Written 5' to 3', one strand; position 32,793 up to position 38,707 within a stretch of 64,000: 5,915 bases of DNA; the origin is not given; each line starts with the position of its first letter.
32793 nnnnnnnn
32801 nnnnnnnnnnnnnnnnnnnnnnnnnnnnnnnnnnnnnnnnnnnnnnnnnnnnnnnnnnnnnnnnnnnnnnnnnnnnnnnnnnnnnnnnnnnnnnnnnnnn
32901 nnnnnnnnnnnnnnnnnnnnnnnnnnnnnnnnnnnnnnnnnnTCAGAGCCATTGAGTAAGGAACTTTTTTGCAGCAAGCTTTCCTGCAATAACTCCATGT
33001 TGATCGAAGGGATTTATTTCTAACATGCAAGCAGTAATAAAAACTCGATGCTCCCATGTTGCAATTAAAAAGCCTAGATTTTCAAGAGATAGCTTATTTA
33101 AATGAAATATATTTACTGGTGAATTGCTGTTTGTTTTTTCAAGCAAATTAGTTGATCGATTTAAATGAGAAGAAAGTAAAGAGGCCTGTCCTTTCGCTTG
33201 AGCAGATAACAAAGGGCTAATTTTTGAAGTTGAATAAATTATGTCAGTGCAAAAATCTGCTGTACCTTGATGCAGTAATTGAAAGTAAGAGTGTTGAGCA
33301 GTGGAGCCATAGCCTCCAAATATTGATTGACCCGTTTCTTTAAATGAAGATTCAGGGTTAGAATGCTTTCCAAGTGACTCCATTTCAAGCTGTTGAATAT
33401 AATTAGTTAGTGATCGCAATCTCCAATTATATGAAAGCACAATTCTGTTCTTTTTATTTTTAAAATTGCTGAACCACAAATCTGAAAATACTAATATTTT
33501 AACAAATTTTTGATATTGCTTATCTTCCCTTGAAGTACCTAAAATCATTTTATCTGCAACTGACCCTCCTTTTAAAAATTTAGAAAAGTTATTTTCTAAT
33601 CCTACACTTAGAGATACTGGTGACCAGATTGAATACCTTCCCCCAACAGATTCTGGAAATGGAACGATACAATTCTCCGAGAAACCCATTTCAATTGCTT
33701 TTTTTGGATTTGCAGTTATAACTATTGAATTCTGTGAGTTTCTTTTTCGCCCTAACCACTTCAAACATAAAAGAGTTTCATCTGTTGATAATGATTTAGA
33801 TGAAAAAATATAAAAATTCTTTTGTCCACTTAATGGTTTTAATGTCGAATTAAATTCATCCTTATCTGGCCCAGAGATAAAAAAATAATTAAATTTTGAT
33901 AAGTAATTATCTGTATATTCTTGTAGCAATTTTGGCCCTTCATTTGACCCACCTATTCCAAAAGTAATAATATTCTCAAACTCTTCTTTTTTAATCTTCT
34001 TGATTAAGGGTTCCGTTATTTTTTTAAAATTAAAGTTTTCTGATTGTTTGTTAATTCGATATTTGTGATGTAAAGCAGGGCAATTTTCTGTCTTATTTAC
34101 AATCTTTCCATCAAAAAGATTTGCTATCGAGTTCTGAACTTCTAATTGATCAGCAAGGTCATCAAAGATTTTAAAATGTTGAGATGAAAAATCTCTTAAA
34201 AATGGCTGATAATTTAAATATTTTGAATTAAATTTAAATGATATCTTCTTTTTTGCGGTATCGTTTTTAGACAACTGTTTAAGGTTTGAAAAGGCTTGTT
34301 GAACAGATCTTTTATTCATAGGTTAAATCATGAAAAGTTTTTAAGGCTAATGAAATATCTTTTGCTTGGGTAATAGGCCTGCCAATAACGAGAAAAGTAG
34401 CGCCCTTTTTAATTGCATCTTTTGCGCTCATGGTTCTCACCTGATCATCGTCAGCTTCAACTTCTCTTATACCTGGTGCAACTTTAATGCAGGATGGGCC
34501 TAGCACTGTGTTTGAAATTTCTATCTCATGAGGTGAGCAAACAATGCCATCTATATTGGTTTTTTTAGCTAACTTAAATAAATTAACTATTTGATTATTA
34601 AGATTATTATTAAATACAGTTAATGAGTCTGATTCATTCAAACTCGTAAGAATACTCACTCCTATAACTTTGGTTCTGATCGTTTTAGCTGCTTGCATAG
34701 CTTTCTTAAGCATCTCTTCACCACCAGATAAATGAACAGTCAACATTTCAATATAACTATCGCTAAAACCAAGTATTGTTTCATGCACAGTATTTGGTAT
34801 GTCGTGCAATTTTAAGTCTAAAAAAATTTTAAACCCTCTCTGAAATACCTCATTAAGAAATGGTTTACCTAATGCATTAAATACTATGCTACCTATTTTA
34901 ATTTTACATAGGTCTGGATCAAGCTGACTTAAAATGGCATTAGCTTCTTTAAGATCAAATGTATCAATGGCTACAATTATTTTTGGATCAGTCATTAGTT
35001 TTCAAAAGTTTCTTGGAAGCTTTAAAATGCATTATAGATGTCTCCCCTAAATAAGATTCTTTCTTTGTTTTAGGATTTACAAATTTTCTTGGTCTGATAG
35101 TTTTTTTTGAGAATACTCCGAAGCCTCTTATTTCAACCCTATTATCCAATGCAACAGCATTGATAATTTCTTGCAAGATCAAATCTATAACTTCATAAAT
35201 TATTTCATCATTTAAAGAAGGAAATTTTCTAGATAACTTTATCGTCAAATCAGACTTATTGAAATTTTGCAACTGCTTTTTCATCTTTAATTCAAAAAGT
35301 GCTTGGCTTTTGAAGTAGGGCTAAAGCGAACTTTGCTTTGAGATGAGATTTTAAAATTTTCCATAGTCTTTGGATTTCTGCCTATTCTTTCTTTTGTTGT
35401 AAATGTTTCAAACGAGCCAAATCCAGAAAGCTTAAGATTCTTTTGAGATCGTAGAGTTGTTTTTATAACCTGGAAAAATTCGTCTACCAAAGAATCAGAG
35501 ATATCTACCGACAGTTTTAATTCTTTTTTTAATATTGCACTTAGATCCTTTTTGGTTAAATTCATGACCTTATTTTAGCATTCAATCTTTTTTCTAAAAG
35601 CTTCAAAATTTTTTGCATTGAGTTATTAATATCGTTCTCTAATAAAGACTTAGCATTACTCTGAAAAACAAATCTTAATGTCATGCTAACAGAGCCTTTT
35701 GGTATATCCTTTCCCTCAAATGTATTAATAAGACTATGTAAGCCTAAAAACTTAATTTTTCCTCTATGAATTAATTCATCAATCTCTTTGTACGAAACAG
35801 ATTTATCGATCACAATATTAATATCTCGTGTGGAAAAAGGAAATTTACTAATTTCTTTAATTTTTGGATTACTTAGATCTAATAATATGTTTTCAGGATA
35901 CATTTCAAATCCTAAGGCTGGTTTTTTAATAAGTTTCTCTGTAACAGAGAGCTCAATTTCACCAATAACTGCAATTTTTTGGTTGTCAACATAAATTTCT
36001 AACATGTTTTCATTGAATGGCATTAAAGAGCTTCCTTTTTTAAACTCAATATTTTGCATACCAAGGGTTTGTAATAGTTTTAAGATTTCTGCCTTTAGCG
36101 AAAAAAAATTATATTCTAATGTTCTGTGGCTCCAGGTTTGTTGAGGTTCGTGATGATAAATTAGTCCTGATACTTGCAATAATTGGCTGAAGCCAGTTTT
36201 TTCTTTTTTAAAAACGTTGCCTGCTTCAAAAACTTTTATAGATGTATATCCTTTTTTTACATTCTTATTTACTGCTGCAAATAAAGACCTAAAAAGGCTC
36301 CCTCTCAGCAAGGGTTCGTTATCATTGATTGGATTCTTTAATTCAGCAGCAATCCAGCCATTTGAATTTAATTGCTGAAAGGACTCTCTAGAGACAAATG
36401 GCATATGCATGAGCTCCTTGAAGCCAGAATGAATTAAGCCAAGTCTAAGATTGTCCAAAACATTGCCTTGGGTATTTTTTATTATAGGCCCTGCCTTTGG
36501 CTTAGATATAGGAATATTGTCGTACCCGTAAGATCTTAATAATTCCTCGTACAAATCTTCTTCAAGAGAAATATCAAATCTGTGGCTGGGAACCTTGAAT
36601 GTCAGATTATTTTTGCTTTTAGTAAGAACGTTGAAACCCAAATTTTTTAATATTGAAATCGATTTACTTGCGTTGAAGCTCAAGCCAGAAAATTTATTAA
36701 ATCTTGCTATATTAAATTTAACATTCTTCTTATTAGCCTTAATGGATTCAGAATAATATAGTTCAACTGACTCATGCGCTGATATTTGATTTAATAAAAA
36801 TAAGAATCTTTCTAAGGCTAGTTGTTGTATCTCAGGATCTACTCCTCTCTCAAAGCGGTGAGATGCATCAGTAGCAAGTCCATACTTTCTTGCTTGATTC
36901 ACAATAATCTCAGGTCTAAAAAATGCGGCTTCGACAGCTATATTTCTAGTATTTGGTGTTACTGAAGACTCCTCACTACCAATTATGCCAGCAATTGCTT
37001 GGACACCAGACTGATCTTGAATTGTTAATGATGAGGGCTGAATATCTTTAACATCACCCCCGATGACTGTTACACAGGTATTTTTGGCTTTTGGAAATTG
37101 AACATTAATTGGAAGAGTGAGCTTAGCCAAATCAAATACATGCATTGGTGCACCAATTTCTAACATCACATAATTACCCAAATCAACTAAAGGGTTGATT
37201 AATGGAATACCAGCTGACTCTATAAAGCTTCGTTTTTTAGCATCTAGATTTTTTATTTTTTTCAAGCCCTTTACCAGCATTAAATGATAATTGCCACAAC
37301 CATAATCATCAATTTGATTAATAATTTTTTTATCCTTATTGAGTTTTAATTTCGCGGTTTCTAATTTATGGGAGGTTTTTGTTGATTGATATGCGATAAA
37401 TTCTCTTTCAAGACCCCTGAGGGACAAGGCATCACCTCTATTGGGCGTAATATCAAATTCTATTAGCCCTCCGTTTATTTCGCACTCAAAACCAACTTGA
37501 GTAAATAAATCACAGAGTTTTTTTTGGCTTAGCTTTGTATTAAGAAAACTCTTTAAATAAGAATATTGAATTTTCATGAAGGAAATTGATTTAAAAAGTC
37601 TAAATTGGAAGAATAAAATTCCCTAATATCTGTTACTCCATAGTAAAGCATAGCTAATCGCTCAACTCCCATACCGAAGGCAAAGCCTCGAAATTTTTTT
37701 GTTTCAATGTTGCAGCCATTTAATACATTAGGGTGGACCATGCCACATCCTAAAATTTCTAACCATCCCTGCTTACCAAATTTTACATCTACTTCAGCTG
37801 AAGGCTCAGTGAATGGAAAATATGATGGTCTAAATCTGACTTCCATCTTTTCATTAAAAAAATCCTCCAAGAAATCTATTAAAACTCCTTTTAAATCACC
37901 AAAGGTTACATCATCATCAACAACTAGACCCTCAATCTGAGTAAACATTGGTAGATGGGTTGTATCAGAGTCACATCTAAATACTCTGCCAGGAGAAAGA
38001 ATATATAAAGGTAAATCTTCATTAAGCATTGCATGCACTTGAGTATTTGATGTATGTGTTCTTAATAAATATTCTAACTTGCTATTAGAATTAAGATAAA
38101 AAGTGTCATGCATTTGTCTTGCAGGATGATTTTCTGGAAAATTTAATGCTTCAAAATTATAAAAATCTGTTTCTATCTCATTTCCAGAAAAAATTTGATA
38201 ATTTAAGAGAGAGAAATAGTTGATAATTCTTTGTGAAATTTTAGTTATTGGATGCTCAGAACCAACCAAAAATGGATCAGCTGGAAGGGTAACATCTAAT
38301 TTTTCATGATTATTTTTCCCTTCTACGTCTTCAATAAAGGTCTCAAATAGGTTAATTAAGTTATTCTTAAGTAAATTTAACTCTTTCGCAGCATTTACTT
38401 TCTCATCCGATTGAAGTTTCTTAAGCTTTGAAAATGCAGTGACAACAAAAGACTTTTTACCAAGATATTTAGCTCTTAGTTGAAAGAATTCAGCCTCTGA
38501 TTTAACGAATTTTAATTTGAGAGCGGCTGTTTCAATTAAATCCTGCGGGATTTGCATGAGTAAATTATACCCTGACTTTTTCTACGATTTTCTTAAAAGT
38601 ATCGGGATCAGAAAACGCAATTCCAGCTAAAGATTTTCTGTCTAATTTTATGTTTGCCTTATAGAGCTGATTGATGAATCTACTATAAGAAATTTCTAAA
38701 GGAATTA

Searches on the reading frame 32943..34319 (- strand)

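Call 76: search_protein_families(library=pfam, proteins=[window:32943-34319:-], max_evalue=0.00001)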
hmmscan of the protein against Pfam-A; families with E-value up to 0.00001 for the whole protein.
window:32943-34319:- (458 aa): 1 family
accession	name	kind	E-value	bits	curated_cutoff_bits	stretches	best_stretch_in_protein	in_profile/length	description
PF00342.24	PGI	-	7.7e-65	219.8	22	1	46-454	9-466/486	Phosphoglucose isomerase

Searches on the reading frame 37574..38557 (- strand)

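Call 76: search_protein_families(library=pfam, proteins=[window:37574-38557:-], max_evalue=0.00001)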
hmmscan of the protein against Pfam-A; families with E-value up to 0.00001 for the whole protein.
window:37574-38557:- (327 aa): 2 families
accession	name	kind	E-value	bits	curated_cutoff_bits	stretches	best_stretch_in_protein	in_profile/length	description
PF01409.25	tRNA-synt_2d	-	2.2e-99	332.3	19.8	1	86-325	1-246/246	tRNA synthetases class II core domain (F)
PF02912.23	Phe_tRNA-synt_N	-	2.6e-09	37.4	22.3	1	20-87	2-69/69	Aminoacyl tRNA synthetase class II, N-terminal domain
